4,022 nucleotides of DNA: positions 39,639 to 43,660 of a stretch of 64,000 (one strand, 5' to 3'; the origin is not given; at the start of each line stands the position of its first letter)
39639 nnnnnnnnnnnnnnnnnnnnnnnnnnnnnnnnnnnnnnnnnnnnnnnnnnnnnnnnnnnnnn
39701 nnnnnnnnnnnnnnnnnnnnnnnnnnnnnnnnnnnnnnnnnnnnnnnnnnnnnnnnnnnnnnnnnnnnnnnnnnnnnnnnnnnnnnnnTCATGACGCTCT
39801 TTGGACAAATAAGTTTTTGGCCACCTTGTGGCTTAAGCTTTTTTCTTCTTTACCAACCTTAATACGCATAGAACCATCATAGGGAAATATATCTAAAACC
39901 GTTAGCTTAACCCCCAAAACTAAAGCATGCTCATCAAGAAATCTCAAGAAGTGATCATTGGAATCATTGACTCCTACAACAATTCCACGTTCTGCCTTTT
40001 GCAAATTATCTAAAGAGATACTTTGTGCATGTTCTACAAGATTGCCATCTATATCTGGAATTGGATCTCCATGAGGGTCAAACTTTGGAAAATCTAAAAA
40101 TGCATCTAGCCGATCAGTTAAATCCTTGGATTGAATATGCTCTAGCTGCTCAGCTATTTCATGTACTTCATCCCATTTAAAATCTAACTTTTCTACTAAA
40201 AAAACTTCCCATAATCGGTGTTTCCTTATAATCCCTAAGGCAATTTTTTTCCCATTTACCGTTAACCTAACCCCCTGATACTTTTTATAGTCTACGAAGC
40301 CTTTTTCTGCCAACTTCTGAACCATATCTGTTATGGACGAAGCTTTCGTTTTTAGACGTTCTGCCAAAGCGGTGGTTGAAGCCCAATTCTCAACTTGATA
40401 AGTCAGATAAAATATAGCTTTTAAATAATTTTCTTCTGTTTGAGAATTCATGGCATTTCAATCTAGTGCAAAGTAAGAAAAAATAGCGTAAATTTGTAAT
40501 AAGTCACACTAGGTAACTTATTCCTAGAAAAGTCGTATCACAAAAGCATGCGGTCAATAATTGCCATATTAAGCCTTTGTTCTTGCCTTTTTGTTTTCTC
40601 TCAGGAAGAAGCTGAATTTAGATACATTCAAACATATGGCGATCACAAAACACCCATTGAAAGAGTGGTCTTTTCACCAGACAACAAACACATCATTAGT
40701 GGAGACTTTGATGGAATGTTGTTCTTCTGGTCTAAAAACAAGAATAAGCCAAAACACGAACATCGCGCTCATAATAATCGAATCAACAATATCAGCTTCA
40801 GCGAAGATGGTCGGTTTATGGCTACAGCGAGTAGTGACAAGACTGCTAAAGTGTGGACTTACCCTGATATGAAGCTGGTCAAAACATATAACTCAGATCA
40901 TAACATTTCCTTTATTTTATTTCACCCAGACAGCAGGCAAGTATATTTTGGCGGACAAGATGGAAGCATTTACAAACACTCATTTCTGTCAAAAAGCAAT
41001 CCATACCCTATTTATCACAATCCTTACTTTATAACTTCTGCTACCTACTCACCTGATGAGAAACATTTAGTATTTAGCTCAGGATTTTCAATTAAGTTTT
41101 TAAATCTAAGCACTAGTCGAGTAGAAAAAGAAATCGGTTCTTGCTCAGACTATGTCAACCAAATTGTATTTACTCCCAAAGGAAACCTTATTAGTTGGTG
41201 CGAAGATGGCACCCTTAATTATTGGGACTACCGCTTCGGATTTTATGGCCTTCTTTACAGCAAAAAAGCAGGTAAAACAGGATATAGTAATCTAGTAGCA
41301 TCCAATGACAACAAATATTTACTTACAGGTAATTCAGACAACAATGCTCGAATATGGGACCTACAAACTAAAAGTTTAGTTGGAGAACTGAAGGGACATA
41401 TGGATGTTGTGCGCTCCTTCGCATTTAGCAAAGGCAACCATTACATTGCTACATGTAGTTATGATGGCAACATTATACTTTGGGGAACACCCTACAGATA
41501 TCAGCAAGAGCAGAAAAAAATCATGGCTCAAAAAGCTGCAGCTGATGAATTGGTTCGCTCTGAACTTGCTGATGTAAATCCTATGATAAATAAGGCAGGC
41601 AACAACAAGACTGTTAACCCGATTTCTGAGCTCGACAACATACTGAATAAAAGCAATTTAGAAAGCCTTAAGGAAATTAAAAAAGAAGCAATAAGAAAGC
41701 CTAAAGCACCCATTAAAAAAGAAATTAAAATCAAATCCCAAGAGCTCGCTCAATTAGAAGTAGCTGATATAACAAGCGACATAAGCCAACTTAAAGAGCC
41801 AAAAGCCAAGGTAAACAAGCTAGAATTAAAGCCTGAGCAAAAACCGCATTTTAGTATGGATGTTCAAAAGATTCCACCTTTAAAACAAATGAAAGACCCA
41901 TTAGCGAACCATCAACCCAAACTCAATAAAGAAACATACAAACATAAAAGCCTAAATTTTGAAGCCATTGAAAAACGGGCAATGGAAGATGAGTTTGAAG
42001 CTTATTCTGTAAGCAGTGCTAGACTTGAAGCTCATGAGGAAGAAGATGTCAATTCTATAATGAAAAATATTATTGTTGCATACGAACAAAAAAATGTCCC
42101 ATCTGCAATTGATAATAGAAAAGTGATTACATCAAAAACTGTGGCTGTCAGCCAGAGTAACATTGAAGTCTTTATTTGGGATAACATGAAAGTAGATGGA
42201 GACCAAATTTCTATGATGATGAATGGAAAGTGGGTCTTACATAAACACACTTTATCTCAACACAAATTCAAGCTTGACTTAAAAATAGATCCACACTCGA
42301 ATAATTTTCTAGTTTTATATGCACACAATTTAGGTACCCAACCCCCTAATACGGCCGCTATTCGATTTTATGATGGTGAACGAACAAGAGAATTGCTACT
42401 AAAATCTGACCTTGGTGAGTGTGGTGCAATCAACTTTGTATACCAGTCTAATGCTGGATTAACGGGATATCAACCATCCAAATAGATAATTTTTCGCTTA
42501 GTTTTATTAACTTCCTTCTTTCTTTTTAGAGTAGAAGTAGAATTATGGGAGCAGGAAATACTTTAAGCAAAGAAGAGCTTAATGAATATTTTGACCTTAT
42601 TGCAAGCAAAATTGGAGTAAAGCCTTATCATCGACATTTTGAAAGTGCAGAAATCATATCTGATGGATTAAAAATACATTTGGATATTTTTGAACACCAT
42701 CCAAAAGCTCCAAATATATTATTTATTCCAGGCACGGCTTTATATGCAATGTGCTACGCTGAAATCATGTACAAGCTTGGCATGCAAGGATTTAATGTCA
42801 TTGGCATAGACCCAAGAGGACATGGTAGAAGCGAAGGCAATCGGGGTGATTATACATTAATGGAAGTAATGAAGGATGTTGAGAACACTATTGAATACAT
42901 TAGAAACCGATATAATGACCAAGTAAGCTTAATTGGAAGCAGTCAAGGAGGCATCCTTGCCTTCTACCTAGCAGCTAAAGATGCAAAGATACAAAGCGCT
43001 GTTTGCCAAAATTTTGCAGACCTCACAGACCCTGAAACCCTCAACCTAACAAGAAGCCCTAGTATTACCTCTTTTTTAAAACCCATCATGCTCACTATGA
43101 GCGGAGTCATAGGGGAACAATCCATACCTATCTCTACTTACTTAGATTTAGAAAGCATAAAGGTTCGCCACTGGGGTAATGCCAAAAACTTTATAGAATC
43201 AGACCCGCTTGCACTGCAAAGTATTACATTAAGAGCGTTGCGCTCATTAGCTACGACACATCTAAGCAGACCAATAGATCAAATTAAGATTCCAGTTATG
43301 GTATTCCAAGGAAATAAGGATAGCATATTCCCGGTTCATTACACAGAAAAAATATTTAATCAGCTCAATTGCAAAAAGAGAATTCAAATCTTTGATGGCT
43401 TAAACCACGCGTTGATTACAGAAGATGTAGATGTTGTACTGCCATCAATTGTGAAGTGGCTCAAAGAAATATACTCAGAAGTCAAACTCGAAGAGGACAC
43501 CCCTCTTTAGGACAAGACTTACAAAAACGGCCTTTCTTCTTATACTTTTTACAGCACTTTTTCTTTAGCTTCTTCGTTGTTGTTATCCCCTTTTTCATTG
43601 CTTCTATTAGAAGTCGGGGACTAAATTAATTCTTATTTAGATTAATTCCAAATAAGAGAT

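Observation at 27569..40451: DtxR/MntR-type metalloregulator translationally coupled to four T9SS-sorted secreted proteins and a TonB-dependent receptor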

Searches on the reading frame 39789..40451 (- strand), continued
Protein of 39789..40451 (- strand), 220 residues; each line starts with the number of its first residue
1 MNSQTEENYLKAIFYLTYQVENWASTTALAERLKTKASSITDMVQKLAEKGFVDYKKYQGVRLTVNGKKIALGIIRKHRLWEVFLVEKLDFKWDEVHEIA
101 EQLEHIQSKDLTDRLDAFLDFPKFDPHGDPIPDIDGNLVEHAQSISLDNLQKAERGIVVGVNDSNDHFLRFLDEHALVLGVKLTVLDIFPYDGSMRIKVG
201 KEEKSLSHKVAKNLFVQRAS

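Call 15: find_encoding_contigs(protein=P0008, flank=10000, max_places=2)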
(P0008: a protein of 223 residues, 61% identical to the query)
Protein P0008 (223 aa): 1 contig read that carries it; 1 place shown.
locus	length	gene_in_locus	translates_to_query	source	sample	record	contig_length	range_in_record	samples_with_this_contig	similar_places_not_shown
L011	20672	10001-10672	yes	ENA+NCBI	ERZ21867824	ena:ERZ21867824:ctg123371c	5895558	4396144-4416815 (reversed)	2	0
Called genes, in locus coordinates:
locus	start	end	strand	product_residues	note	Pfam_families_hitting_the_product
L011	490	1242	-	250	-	PF09844:DUF2071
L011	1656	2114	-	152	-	-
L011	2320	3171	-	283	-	PF00682:HMGL-like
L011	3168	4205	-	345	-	PF01180:DHO_dh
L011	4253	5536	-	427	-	-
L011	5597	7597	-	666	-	PF13428:TPR_14 (faint), PF07719:TPR_2 (faint), PF13181:TPR_8 (faint), PF13374:TPR_10 (faint), PF13424:TPR_12, PF00515:TPR_1 (weak), PF07228:SpoIIE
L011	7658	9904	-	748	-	PF13620:CarboxypepD_reg, PF13715:CarbopepD_reg_2, PF07715:Plug, PF00593:TonB_dep_Rec_b-barrel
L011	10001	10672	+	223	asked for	PF01325:Fe_dep_repress, PF02742:Fe_dep_repr_C, PF04023:FeoA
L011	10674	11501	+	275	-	PF02535:Zip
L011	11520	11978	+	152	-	PF01668:SmpB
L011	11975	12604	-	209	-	-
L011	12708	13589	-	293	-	-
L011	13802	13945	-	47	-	-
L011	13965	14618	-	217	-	PF01135:PCMT, PF00398:RrnaAD (weak)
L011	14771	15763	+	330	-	PF01113:DapB_N (faint), PF01408:GFO_IDH_MocA, PF22660:RS_preATP-grasp-like (weak), PF22725:GFO_IDH_MocA_C3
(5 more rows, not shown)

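Call 21: find_related_loci(query=A1, collection=metagenome_contigs, flank=10000)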
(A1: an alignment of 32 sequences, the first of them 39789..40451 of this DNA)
Query A1 (220 aa) in metagenome_contigs; peptide patterns used: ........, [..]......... (x = any residue, [..] = any of these).
600 stretches matched a pattern (row limit reached: there are more); 596 encode a relative of the query (tblastn E <= 1e-3); the best 80 are kept; 80 distinct loci.
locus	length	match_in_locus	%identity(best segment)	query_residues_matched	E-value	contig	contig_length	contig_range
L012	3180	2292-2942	57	1-218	1e-80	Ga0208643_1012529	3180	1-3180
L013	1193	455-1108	57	1-219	1e-83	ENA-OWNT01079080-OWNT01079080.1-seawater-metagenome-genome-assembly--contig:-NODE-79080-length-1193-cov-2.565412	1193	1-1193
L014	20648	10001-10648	56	1-217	1e-77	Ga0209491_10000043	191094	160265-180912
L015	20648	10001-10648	57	1-217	2e-76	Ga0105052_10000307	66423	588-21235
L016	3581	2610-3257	56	3-218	2e-76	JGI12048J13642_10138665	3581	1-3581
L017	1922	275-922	56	1-217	2e-78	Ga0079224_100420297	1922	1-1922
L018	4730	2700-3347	55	1-217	2e-75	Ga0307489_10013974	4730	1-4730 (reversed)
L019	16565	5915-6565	52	1-218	2e-75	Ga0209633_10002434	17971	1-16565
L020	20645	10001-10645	56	1-216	1e-74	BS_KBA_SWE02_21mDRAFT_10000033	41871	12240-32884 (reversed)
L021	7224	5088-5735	52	3-218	3e-74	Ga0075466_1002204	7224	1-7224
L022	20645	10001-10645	53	3-218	1e-73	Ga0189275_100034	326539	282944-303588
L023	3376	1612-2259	55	1-217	5e-74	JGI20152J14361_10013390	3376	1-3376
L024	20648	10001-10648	53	3-218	5e-74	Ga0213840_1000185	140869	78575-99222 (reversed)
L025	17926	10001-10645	54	1-216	2e-73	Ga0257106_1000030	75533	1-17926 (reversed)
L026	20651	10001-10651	55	1-218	2e-73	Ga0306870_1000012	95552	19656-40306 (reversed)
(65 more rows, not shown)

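Call 26: search_protein_families(library=pfam, alignment_id=A2, max_evalue=0.00001)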
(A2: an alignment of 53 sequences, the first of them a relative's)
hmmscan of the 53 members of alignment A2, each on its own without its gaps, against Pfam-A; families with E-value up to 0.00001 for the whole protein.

A. member 1, L009:10663-11616:+ (317 aa): 1 family
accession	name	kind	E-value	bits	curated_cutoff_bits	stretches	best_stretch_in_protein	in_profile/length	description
PF01297.22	ZnuA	-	4e-73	246.6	29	1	36-307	1-263/263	Zinc-uptake complex component A periplasmic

B. families by the number of members that match (of 53 scanned): 12 families
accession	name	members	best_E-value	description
PF02535.28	Zip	17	9e-28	ZIP Zinc transporter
PF01566.24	Nramp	12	1.1e-138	Natural resistance-associated macrophage protein-like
PF00582.32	Usp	11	6.8e-23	Universal stress protein family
PF01297.22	ZnuA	10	7.6e-80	Zinc-uptake complex component A periplasmic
PF02742.21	Fe_dep_repr_C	5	1.9e-26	Iron dependent repressor, metal binding and dimerisation domain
PF04023.20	FeoA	5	9.8e-23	FeoA domain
PF13557.12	Phenol_MetA_deg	4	8.7e-30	Putative MetA-pathway of phenol degradation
PF03739.19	LptF_LptG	1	6.1e-71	Lipopolysaccharide export system permease LptF/LptG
PF09903.14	DUF2130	1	7.1e-67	Uncharacterized protein conserved in bacteria (DUF2130)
PF01594.21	AI-2E_transport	1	1.9e-29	AI-2E family transporter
PF13739.11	PdaC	1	2.9e-12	Deacetylase PdaC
PF11738.13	DUF3298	1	2.5e-07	Protein of unknown function (DUF3298)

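Call 27: search_protein_families(library=pfam, alignment_id=A3, max_evalue=0.00001)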
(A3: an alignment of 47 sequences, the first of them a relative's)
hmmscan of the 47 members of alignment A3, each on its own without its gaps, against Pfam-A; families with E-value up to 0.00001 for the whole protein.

A. member 1, L009:7678-9903:- (741 aa): 4 families
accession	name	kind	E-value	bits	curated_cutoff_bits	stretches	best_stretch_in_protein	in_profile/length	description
PF00593.30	TonB_dep_Rec_b-barrel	-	1.5e-24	88.1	27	1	310-696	43-436/436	TonB dependent receptor-like, beta-barrel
PF07715.20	Plug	-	7.2e-23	81.6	23.9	1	127-231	4-107/107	TonB-dependent Receptor Plug Domain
PF13715.12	CarbopepD_reg_2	-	1.7e-18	66.9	32.2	1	30-116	1-88/88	CarboxypepD_reg-like domain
PF13620.12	CarboxypepD_reg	-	2.1e-16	60.5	32.3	1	30-104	2-81/82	Carboxypeptidase regulatory-like domain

B. families by the number of members that match (of 47 scanned): 32 families (the first 25 are shown)
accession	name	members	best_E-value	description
PF00593.30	TonB_dep_Rec_b-barrel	14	2.6e-33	TonB dependent receptor-like, beta-barrel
PF07715.20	Plug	14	3.6e-25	TonB-dependent Receptor Plug Domain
PF13715.12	CarbopepD_reg_2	14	9.8e-21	CarboxypepD_reg-like domain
PF13620.12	CarboxypepD_reg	13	2.1e-16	Carboxypeptidase regulatory-like domain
PF13557.12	Phenol_MetA_deg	4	2.3e-26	Putative MetA-pathway of phenol degradation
PF01037.27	AsnC_trans_reg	4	2.7e-22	Lrp/AsnC ligand binding domain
PF13412.12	HTH_24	4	1.2e-18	Winged helix-turn-helix DNA-binding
PF13404.12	HTH_AsnC-type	4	1.2e-15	AsnC-type helix-turn-helix domain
PF01566.24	Nramp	3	9.1e-137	Natural resistance-associated macrophage protein-like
PF05834.18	Lycopene_cycl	3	4.3e-50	Lycopene cyclase protein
PF06537.16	DHOR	2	4.1e-68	Di-haem oxidoreductase, putative peroxidase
PF00266.25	Aminotran_5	2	4.6e-33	Aminotransferase class-V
PF14805.11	THDPS_N_2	2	7.7e-25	Tetrahydrodipicolinate N-succinyltransferase N-terminal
PF00132.30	Hexapep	2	1.3e-13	Bacterial transferase hexapeptide (six repeats)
PF14602.12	Hexapep_2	2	1.3e-12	Hexapeptide repeat of succinyl-transferase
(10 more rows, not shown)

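Call 76: find_encoding_contigs(protein=P0006, flank=10000, max_places=3)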
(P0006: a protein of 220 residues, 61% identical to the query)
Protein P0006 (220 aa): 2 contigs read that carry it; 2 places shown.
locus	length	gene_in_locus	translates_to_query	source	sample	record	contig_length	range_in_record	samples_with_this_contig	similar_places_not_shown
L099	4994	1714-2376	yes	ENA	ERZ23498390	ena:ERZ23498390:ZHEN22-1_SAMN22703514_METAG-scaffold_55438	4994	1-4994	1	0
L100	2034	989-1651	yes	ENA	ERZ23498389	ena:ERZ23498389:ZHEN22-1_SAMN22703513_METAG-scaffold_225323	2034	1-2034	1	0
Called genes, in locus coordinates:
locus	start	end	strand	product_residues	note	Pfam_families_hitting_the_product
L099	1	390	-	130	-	?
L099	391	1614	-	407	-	PF06537:DHOR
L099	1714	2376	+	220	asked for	PF01325:Fe_dep_repress, PF02742:Fe_dep_repr_C, PF04023:FeoA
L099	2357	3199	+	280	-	PF02535:Zip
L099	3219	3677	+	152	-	PF01668:SmpB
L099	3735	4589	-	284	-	-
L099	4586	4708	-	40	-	-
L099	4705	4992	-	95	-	?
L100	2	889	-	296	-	?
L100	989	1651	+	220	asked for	PF01325:Fe_dep_repress, PF02742:Fe_dep_repr_C, PF04023:FeoA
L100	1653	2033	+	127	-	?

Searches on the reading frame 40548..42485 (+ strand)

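Call 6: search_protein_families(library=pfam, proteins=[window:40548-42485:+], max_evalue=0.001)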
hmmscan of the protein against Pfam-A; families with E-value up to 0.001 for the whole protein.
window:40548-42485:+ (645 aa): 38 families (the best 25 are shown)
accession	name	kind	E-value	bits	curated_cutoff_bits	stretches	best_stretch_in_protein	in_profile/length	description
PF00400.38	WD40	-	3e-37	125.9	27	3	67-103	2-38/39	WD domain, G-beta repeat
PF25174.1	Beta-prop_THOC3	-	7.7e-36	123.9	305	2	163-315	92-243/272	THOC3 beta-propeller domain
PF25173.1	Beta-prop_WDR3_1st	-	3.6e-31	108.7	154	3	247-313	33-99/184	WDR3 first beta-propeller domain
PF24817.1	WD40_WDHD1_1st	-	5.7e-30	104.9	109.9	3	248-315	91-158/291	WDHD1 first WD40 domain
PF24814.1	WD40_Prp19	-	5.7e-30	104.7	320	2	132-313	22-205/281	Prp19 WD40 domain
PF24796.1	WDR55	-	3.8e-26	92.2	200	3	35-192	8-171/296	WDR55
PF23414.1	Beta-prop_EML_2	-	1.2e-25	90.9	90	3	91-228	13-153/266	Echinoderm microtubule-associated protein second beta-propeller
PF24807.1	WD40_CDC20-Fz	-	8.9e-24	84.7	200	2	157-316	49-211/292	CDC20/Fizzy WD40 domain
PF25175.1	Beta-prop_WDR5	-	8.1e-22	78.3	250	1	30-307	6-290/296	WDR5 beta-propeller domain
PF25172.1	Beta-prop_WDR3_2nd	-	1.5e-20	74.1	140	1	79-319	2-250/293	WDR3 second beta-propeller domain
PF25168.1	Beta-prop_WDR36-Utp21_2nd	-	3.2e-19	69.9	84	2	72-123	236-287/335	WDR36/Utp21 second beta-propeller domain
PF24805.1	EIF3I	-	3.6e-19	69.5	200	1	29-137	141-249/324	EIF3I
PF23869.1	Beta-prop_WDR75_1st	-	9.7e-18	64.9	45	2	250-312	1-63/292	WD repeat-containing protein 75 first beta-propeller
PF25391.1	WD40_Gbeta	-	1.1e-16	61.2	150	2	164-312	189-339/340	G protein beta WD-40 repeat protein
PF23409.1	Beta-prop_EML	-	8.5e-16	58.7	88.2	1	38-141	160-264/267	Echinoderm microtubule-associated protein first beta-propeller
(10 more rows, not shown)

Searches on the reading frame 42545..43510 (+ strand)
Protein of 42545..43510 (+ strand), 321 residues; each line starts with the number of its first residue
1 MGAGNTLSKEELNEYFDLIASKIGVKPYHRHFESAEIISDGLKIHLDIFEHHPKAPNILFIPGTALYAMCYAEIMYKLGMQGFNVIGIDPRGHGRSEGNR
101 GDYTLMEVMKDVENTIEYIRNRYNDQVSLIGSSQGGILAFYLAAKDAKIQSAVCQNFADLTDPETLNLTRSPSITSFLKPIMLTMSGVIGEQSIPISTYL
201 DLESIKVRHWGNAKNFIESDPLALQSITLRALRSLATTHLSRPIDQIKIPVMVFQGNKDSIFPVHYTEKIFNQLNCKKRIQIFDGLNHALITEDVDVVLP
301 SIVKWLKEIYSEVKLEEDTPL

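Call 6: search_protein_families(library=pfam, proteins=[window:42545-43510:+], max_evalue=0.001)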
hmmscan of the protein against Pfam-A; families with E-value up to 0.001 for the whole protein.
window:42545-43510:+ (321 aa): 12 families
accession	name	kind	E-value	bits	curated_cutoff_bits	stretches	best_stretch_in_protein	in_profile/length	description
PF12146.15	Hydrolase_4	-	6e-29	101.5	27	1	57-293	6-237/239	Serine aminopeptidase, S33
PF00561.26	Abhydrolase_1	-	4.6e-20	72.8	25.8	2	56-162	1-105/245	alpha/beta hydrolase fold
PF12697.13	Abhydrolase_6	-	1.4e-08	36.1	26.3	1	58-294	1-210/217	Alpha/beta hydrolase family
PF02129.25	Peptidase_S15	-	3.3e-08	34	23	1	80-278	49-251/262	X-Pro dipeptidyl-peptidase (S15 family)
PF01738.24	DLH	-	4.2e-07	30.2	21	0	244-294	139-192/217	Dienelactone hydrolase family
PF05448.18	AXE1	-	4.4e-07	29.4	21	0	234-293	249-308/321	Acetyl xylan esterase (AXE1)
PF12740.14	PETase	-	5.6e-06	26.4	28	0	222-308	142-231/263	PET hydrolase-like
PF03959.19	FSH1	-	7.6e-05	22.9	21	1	106-281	79-193/211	Serine hydrolase (FSH1)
PF08840.17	BAAT_C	-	0.0001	22.9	20.9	1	113-275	7-141/210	BAAT / Acyl-CoA thioester hydrolase C terminal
PF20434.5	BD-FAE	-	0.00018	21.5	26.8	0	73-150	38-116/215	BD-FAE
PF00326.27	Peptidase_S9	-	0.00022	21.2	22.6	0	243-307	137-207/213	Prolyl oligopeptidase family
PF02230.22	Abhydrolase_2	-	0.00064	20.1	23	0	79-147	60-127/217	Phospholipase/Carboxylesterase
